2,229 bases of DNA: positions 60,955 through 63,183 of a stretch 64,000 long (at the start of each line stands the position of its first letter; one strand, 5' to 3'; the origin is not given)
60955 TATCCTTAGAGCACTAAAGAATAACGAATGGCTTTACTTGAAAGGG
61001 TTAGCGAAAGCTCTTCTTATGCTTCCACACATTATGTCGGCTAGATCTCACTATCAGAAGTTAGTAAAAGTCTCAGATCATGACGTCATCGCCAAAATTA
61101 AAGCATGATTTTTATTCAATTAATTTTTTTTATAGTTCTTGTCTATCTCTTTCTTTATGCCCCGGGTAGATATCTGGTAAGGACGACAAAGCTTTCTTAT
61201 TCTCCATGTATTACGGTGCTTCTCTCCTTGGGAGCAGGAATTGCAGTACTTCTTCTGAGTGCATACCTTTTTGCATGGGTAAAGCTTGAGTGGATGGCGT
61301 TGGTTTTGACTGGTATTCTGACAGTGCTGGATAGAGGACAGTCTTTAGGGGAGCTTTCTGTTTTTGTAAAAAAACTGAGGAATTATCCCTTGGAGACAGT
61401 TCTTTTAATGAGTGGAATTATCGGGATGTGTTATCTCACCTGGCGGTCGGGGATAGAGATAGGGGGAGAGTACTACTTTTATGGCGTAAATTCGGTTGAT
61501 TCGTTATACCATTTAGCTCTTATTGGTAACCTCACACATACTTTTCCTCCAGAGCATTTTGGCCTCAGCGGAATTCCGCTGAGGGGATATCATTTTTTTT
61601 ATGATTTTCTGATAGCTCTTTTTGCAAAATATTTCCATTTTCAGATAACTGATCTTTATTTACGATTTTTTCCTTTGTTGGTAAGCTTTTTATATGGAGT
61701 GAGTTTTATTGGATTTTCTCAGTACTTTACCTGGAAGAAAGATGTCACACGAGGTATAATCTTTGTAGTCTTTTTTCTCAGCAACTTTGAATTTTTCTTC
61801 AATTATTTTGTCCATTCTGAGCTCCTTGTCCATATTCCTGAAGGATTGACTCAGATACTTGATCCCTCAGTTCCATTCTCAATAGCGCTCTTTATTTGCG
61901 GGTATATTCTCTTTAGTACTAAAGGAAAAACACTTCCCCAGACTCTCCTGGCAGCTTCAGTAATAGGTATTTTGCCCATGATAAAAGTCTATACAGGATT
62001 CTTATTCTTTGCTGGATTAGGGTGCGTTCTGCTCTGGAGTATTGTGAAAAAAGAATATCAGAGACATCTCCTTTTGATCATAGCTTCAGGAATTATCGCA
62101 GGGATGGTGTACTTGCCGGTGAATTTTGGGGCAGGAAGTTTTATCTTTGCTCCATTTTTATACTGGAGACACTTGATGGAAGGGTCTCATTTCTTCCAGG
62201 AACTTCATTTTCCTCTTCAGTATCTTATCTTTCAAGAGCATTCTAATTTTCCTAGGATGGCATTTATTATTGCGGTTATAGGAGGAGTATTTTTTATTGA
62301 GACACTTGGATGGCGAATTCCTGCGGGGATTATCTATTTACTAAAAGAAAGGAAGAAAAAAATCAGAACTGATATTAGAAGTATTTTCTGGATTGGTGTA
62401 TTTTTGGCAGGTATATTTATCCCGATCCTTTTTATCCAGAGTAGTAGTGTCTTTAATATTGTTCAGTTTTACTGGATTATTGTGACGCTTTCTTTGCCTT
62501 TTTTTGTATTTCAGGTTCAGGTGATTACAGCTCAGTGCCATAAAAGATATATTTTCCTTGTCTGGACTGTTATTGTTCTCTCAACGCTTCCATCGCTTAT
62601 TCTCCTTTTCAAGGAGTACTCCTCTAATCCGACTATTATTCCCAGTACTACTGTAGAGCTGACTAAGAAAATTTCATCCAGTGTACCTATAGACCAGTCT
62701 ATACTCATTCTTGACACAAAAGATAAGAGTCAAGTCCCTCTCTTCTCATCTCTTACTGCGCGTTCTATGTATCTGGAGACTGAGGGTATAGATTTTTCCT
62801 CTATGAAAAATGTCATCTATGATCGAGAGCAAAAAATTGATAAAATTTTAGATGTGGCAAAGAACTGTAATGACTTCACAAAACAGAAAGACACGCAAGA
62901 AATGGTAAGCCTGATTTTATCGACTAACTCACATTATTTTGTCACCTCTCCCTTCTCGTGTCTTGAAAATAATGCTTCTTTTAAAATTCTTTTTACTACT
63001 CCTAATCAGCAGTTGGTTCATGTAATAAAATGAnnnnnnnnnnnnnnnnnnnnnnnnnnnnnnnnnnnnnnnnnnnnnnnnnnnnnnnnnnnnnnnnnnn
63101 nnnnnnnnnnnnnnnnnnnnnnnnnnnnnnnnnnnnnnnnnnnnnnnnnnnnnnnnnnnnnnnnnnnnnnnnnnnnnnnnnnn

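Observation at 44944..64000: A 19-kb extracytoplasmic glycosylation island built from repeated GT2 (polyprenol-P-sugar synthase) -> GT-C transferase coupled pairs, with a Wzx flippase and a YfhO-like enzyme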

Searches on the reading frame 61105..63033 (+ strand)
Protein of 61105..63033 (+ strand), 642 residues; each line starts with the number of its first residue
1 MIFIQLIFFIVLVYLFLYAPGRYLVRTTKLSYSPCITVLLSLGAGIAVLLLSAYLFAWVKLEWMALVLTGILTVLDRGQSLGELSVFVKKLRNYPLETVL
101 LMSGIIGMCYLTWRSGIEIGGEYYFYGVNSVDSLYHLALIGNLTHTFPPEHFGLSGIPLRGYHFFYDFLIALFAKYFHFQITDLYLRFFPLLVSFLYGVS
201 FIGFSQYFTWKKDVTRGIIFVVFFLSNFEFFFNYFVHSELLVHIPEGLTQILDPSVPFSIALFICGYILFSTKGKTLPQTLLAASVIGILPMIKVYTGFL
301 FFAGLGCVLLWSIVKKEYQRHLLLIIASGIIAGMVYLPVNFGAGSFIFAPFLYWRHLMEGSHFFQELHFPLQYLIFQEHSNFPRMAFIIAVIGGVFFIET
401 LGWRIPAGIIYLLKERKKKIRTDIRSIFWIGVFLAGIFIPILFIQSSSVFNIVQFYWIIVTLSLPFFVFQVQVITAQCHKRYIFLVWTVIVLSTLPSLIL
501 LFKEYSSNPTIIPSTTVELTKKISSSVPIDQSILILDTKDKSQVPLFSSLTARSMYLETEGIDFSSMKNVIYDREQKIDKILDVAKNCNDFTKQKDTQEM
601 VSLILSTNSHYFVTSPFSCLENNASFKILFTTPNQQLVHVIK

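Call 4: search_protein_families(library=pfam, proteins=[window:61105-63033:+], max_evalue=0.01)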
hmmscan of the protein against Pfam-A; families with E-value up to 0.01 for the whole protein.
window:61105-63033:+ (642 aa): 0 families

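Call 6: search_protein_families(library=ncbifam, proteins=[window:61105-63033:+], max_evalue=0.01)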
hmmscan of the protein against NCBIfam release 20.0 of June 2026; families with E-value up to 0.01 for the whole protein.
window:61105-63033:+ (642 aa): 0 families

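Call 11: find_encoding_contigs(protein=window:61105-63033:+, flank=10000, max_places=6)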
Protein window:61105-63033:+ (642 aa): 10 contigs read that carry it; 6 places shown.
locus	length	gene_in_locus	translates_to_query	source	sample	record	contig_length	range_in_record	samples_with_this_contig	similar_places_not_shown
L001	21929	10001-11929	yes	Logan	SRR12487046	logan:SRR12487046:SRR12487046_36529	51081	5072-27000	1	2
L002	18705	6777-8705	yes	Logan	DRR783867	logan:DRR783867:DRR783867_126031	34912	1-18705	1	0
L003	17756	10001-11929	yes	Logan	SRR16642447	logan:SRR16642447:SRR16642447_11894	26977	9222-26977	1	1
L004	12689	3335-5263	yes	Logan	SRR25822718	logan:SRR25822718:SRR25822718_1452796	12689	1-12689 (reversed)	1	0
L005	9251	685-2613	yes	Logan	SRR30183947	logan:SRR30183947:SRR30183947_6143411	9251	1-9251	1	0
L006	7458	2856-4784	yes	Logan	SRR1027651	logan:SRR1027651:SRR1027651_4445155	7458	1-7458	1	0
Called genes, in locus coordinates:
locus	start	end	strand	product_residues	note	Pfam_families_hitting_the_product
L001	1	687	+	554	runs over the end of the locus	PF09586:YfhO (faint), PF10131:PTPS_related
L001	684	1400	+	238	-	PF00535:Glycos_transf_2, PF10111:Glyco_tranf_2_2, PF13641:Glyco_tranf_2_3 (weak)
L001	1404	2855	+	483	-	PF01943:Polysacc_synt, PF13440:Polysacc_synt_3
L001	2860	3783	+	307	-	PF00535:Glycos_transf_2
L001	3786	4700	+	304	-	PF00535:Glycos_transf_2, PF13641:Glyco_tranf_2_3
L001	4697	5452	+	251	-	PF00535:Glycos_transf_2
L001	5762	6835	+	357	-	PF00534:Glycos_transf_1, PF13692:Glyco_trans_1_4 (weak)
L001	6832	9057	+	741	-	PF09586:YfhO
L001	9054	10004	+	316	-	PF00535:Glycos_transf_2, PF10111:Glyco_tranf_2_2 (weak), PF13641:Glyco_tranf_2_3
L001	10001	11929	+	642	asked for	-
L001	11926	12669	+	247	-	PF00535:Glycos_transf_2, PF10111:Glyco_tranf_2_2, PF13641:Glyco_tranf_2_3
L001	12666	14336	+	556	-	PF13231:PMT_2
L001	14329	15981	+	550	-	PF02366:PMT (weak), PF13231:PMT_2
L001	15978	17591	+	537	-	PF13231:PMT_2, PF20176:DUF6541 (faint)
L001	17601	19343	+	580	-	-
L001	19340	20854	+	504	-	-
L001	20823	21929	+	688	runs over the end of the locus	-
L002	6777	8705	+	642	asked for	-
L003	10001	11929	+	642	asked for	-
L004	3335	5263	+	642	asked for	-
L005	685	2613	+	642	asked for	-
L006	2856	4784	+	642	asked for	-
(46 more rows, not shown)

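Call 19: find_homologous_proteins(query=window:61105-63033:+)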
Query window:61105-63033:+ (642 aa): 29 proteins with E <= 0.001 among 8000 candidates.
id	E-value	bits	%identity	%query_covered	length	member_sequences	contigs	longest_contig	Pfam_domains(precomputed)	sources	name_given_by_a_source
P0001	0.0e+0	1421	100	100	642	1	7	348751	-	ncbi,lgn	-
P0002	8.2e-293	991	69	100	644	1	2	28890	-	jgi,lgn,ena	-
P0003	1.4e-263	894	62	100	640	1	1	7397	-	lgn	-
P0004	2.7e-262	890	63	97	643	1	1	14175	-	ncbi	-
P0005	2.3e-103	365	35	95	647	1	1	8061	-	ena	-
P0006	4.2e-101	358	34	95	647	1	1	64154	-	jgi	-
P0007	3.9e-95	338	34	95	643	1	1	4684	-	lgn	-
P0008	5.4e-95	337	35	94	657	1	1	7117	-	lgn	-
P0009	4.3e-94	334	34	95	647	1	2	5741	-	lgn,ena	-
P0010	3.5e-93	331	34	95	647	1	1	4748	-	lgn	-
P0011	2.7e-92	329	34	88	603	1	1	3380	-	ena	-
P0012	6.8e-92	327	35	92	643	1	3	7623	-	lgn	-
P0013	2.0e-90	322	33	88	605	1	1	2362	-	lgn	-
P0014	1.2e-89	320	33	98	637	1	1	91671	-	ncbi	-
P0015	2.2e-88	316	33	97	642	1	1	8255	-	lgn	-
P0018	2.2e-63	233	31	91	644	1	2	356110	-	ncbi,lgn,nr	ncbi:MAG TPA: hypothetical protein VLF68_01455 [Candidatus Saccharimonadales bacterium]|nr:hypotheti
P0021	7.3e-31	126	28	70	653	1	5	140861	-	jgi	jgi:hypothetical protein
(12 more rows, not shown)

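Call 24: search_protein_families(library=pfam, proteins=[L001:12666-14336:+, L001:14329-15981:+, L001:15978-17591:+, L001:17601-19343:+, L001:19340-20854:+, L001:20823-21929:+], max_evalue=0.01)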
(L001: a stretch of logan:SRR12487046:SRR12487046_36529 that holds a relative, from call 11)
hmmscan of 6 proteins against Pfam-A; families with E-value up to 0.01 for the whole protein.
L001:12666-14336:+ (556 aa): 1 family
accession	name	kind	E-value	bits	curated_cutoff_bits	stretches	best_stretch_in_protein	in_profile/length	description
PF13231.12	PMT_2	-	1.6e-13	51.6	26.1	1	73-230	1-153/160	Dolichyl-phosphate-mannose-protein mannosyltransferase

L001:14329-15981:+ (550 aa): 3 families
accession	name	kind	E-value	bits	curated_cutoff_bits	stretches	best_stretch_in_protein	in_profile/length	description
PF13231.12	PMT_2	-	5.9e-09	36.8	26.1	1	77-240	2-160/160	Dolichyl-phosphate-mannose-protein mannosyltransferase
PF02366.24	PMT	-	5.2e-06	26.6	22.7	1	21-243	4-236/245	Dolichyl-phosphate-mannose-protein mannosyltransferase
PF19529.4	DUF6057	-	0.00047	19.6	29.8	1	103-248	73-214/569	Family of unknown function (DUF6057)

L001:15978-17591:+ (537 aa): 2 families
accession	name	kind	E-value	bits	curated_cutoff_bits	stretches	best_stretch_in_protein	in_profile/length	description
PF13231.12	PMT_2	-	5.1e-08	33.7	26.1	1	70-229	4-160/160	Dolichyl-phosphate-mannose-protein mannosyltransferase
PF20176.3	DUF6541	-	7.4e-05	21.6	29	1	95-210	188-307/646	Family of unknown function (DUF6541)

L001:17601-19343:+ (580 aa): 0 families

L001:19340-20854:+ (504 aa): 0 families

L001:20823-21929:+ (369 aa): 0 families

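Call 25: find_related_loci(query=L001:20823-21929:+, collection=genome_contigs, flank=10000)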
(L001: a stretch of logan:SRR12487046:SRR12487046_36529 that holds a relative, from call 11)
Query L001:20823-21929:+ (369 aa) in genome_contigs; peptide patterns used: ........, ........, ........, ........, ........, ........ (x = any residue, [..] = any of these).
76 stretches matched a pattern; 4 encode a relative of the query (tblastn E <= 1e-3); 4 distinct loci.
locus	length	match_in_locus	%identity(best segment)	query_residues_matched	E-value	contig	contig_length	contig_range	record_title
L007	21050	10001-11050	55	11-364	3e-126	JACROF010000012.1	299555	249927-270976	MAG: Candidatus Levyibacteriota bacterium isolate NC_groundwater_1954_Pr3_S-0.2um_39_3 scaffold_49882, whole genome shot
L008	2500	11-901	47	36-331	1e-86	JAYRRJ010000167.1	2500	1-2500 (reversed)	MAG: Candidatus Levyibacteriota bacterium isolate XM1_ASGE3bin.27 k141_1061069, whole genome shotgun sequence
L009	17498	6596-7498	47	32-331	1e-83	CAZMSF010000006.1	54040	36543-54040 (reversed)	MAG TPA_asm: uncultured Gammaproteobacteria bacterium isolate SRP135725_co1_372 genome assembly, contig: NODE_469_length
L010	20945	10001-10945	41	14-330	1e-72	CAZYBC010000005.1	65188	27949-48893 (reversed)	MAG TPA_asm: uncultured Pseudomonadales bacterium isolate SRP263991_co1_159 genome assembly, contig: NODE_353_length_651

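Call 30: predict_structure(alignment_id=A1)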
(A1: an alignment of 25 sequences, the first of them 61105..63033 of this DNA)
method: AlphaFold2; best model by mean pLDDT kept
length: 642 residues; sequences in the alignment: 25
mean_pLDDT: 89.8   pTM: 0.91
mean pLDDT of the five models: 89.8, 88.7, 87.5, 86.4, 82.7
residues with pLDDT >= 90: 415; 70-90: 201; 50-70: 25; < 50: 1
segments of 3 or more residues with pLDDT < 50: none
pLDDT, mean of each block of 10 residues (from residue 1): 94 98 94 93 98 96 96 95 89 91 96 91 87 91 91 88 93 96 95 97 95 95 86 69 76 94 97 89 97 95 97 92 96 93 78 81 85 93 91 87 89 84 91 93 66 87 94 92 93 89 88 91 91 77 79 87 74 91 89 88 92 89 88 90 77
secondary structure, 60 per line:
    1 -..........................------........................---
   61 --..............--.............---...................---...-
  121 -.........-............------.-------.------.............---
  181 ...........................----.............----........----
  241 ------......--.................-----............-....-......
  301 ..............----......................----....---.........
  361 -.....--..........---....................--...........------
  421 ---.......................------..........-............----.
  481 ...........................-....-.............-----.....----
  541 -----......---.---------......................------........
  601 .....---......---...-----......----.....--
elements in order: H2-27 H34-57 H63-76 H79-91 H95-113 E117-119 E122-126 H127-130 H132-143 H165-177 H181-207 H212-224 H229-236 H247-252 H255-271 H277-288 H290-293 H295-314 H319-340 E345-348 H352-360 H362-366 H369-378 H382-401 H404-414 H424-442 E443-446 H453-462 H464-475 H480-507 E509-512 H514-526 E532-536 H546-551 H565-586 H593-605 E609-614 E626-631 E636-640

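Call 34: find_encoding_contigs(protein=P0014, flank=8000, max_places=1)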
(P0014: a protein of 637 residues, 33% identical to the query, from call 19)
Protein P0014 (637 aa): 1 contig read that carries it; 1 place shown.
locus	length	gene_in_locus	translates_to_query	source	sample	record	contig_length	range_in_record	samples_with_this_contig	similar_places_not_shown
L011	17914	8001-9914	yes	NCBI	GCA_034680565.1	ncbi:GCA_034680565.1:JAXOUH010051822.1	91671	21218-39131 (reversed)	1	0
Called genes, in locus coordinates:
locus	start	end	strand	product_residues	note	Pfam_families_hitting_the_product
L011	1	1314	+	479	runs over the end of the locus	PF01943:Polysacc_synt, PF13440:Polysacc_synt_3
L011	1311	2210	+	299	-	PF00535:Glycos_transf_2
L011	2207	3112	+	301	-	PF00535:Glycos_transf_2, PF13641:Glyco_tranf_2_3, PF13632:Glyco_trans_2_3 (faint)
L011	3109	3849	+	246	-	PF00535:Glycos_transf_2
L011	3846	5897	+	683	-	-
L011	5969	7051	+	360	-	PF00534:Glycos_transf_1, PF13692:Glyco_trans_1_4, PF13524:Glyco_trans_1_2 (weak)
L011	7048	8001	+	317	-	PF00535:Glycos_transf_2, PF13641:Glyco_tranf_2_3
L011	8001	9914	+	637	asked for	-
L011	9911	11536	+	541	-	PF13231:PMT_2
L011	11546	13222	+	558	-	PF10131:PTPS_related (weak)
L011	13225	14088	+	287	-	PF00535:Glycos_transf_2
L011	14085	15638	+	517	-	-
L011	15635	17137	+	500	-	-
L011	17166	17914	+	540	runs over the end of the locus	PF13231:PMT_2 (weak)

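Call 35: find_encoding_contigs(protein=P0018, flank=8000, max_places=1)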
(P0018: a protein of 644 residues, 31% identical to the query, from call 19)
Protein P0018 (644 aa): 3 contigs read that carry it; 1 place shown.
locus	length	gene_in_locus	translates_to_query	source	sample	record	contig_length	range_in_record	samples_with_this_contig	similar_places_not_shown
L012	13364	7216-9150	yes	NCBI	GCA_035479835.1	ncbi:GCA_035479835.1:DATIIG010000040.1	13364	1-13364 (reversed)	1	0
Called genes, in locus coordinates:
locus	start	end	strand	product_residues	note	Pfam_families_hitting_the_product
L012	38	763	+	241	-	PF00535:Glycos_transf_2, PF10111:Glyco_tranf_2_2, PF13641:Glyco_tranf_2_3 (weak)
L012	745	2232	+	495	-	PF13231:PMT_2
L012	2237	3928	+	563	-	PF02366:PMT (weak), PF13231:PMT_2 (weak)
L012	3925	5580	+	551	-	PF02366:PMT, PF13231:PMT_2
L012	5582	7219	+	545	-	PF13231:PMT_2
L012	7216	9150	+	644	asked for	-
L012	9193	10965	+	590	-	-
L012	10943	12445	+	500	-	-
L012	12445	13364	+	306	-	PF13231:PMT_2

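Call 36: find_encoding_contigs(protein=P0021, flank=8000, max_places=1)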
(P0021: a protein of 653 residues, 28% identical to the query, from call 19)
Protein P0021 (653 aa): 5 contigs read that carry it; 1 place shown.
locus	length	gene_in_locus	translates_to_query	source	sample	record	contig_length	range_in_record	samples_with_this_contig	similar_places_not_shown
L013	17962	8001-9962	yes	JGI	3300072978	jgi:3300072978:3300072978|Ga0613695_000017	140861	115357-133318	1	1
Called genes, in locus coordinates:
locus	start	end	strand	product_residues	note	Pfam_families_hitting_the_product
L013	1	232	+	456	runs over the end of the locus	-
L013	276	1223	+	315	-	PF00389:2-Hacid_dh, PF02826:2-Hacid_dh_C, PF03446:NAD_binding_2 (weak)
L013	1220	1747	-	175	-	-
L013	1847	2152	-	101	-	PF00717:Peptidase_S24 (weak), PF10502:Peptidase_S26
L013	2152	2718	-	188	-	PF09055:Sod_Ni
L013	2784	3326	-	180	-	PF07963:N_methyl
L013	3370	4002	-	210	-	PF00075:RNase_H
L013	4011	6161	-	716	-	PF13191:AAA_16 (weak), PF23569:NBD_SMAX1 (weak), PF00004:AAA, PF17871:AAA_lid_9, PF00004:AAA, PF07724:AAA_2, PF07728:AAA_5, PF10431:ClpB_D2-small, +8 more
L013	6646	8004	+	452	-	PF27218:MJ0043_C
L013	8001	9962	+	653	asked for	-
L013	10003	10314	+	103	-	-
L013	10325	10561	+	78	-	PF15738:YafQ_toxin (weak)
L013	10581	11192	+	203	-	PF01195:Pept_tRNA_hydro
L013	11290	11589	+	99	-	-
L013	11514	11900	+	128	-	PF01035:DNA_binding_1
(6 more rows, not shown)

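Call 44: search_solved_structures(query=A1, max_evalue=10, show_alignments=2)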
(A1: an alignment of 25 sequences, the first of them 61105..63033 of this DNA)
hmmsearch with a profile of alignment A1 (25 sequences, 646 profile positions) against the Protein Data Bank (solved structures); distinct sequences matched with E-value up to 10: 0.

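Call 47: list_cluster_members(proteins=[window:61105-63033:+, window:45702-46898:+, window:48460-50130:+, window:51788-52504:+, window:63030-63773:+, window:44944-45705:+, window:57936-60161:+, window:23523-25982:+])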
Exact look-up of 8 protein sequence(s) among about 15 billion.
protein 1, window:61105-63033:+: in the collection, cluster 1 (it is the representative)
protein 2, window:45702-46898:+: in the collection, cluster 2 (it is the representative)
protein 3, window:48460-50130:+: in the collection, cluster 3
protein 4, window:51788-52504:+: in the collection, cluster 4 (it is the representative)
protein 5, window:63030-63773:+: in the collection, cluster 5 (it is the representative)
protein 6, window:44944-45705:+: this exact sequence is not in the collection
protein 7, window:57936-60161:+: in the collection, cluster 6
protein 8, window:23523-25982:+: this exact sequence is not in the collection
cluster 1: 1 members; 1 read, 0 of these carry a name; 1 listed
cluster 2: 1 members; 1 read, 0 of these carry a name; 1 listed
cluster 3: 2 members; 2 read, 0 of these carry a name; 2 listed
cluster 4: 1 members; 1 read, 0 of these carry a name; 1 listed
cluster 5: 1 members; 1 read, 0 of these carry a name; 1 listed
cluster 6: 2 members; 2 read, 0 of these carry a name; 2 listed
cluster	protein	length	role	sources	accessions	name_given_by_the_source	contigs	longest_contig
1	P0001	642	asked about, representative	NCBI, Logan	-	-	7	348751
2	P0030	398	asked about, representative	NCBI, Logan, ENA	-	-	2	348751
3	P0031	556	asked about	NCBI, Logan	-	-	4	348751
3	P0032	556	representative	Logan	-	-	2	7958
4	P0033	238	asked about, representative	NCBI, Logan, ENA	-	-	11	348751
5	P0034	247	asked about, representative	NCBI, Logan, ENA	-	-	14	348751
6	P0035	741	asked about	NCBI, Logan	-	-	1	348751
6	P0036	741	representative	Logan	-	-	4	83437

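Call 71: search_protein_representatives(alignment_id=A1)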
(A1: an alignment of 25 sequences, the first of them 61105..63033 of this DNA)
Query: 25 sequences, 646 profile positions. Proteins with E-value up to 0.001 (for the whole library): 1883; up to 1e-10: 1417; up to 1e-30: 914. The best 150 are listed.
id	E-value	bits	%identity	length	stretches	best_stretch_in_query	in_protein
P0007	7.5e-224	761.7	-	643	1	3-645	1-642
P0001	2.4e-222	756.7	-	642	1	1-645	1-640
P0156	4.9e-221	752.3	-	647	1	1-645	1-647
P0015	2.2e-220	750.2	-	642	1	1-645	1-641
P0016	9.2e-213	725.0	-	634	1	1-645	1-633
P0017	1.4e-201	688.0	-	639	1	1-645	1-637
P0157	1.7e-201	687.7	-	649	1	2-645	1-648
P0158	1.3e-196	671.7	-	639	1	4-645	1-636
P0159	2.8e-192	657.3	-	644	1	1-645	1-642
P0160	3.9e-192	656.9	-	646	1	4-644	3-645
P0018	1.3e-191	655.2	-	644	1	1-645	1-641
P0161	2.9e-189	647.4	-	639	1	3-645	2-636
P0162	6.2e-187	639.7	-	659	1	3-645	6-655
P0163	6.7e-187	639.6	-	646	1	1-645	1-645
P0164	1.4e-185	635.3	-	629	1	4-644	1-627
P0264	3.9e-105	369.4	-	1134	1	2-645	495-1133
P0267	1.6e-104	367.4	-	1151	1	3-645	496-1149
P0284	1.2e-96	341.4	-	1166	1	3-645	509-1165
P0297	2.3e-92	327.2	-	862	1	5-645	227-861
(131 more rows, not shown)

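Call 83: search_protein_families(library=pfam, proteins=[P0264, P0267, P0297, P0284], max_evalue=0.001)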
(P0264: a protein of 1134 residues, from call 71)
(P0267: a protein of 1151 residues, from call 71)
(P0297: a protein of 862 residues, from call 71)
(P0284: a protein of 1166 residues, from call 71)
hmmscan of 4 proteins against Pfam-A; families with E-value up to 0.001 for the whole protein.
P0264 (1134 aa): 0 families

P0267 (1151 aa): 0 families

P0297 (862 aa): 0 families

P0284 (1166 aa): 0 families
